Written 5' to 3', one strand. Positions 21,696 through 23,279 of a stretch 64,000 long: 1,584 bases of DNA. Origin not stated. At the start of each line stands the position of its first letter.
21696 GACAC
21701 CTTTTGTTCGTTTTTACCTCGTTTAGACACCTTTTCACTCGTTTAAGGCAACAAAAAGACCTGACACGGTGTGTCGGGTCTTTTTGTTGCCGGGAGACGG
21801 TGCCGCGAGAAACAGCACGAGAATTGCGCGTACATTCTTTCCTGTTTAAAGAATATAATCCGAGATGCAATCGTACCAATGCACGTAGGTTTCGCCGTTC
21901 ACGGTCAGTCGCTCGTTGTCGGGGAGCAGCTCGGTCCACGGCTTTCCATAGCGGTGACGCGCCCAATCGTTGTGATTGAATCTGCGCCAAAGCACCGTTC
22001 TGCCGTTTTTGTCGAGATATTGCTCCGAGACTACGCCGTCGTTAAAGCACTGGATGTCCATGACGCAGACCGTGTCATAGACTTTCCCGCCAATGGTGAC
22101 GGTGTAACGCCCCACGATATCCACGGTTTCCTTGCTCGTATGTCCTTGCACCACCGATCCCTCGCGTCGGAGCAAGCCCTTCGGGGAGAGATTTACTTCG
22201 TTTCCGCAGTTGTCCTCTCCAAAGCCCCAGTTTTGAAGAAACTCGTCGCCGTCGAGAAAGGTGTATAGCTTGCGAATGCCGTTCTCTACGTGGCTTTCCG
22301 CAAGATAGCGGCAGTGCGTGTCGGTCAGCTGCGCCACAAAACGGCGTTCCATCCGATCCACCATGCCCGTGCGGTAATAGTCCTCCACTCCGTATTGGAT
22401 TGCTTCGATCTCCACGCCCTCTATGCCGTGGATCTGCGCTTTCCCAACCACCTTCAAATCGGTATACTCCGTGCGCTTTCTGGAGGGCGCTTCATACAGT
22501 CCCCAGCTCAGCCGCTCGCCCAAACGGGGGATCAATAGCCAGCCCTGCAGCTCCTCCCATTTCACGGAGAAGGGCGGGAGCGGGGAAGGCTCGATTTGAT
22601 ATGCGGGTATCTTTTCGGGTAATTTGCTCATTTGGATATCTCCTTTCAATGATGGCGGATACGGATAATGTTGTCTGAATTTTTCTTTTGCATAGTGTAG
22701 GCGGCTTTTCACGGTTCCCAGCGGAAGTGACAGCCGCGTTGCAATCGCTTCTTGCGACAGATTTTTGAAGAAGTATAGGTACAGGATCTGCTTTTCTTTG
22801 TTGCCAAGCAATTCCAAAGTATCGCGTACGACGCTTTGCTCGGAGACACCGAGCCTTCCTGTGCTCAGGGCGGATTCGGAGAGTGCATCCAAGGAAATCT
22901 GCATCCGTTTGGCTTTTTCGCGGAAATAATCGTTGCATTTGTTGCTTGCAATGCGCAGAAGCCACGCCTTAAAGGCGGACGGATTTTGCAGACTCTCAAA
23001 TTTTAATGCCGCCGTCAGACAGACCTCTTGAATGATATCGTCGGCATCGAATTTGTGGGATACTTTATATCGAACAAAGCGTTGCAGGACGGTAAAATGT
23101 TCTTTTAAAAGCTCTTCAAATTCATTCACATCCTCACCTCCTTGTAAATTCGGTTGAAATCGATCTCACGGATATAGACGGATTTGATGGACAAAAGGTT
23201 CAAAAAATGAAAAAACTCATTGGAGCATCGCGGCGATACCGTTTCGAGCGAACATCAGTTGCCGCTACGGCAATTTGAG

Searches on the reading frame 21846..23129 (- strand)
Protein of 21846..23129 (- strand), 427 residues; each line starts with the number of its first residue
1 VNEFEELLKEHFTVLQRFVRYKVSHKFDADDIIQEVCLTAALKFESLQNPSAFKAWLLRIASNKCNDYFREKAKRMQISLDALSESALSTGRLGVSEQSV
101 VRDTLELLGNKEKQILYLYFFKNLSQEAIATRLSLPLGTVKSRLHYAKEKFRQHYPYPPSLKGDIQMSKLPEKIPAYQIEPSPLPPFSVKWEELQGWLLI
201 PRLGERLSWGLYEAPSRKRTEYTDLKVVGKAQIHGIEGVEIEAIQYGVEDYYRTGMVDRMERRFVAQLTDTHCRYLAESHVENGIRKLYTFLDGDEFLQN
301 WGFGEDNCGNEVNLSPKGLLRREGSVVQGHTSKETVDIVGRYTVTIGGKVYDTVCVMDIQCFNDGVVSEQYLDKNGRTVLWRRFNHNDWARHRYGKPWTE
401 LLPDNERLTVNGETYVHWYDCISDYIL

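Call 97: search_protein_families(library=pfam, max_evalue=0.01, proteins=[window:21846-23129:-])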
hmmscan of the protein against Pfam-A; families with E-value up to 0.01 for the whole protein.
window:21846-23129:- (427 aa): 3 families
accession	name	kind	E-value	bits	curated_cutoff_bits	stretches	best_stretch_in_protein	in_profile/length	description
PF04542.20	Sigma70_r2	-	7.2e-12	45.4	24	1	9-74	3-70/71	Sigma-70 region 2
PF04545.22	Sigma70_r4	-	9.4e-11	41.5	24.1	1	106-152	3-49/50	Sigma-70, region 4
PF08281.18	Sigma70_r4_2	-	1.4e-09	37.9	25.7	1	101-150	4-53/54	Sigma-70, region 4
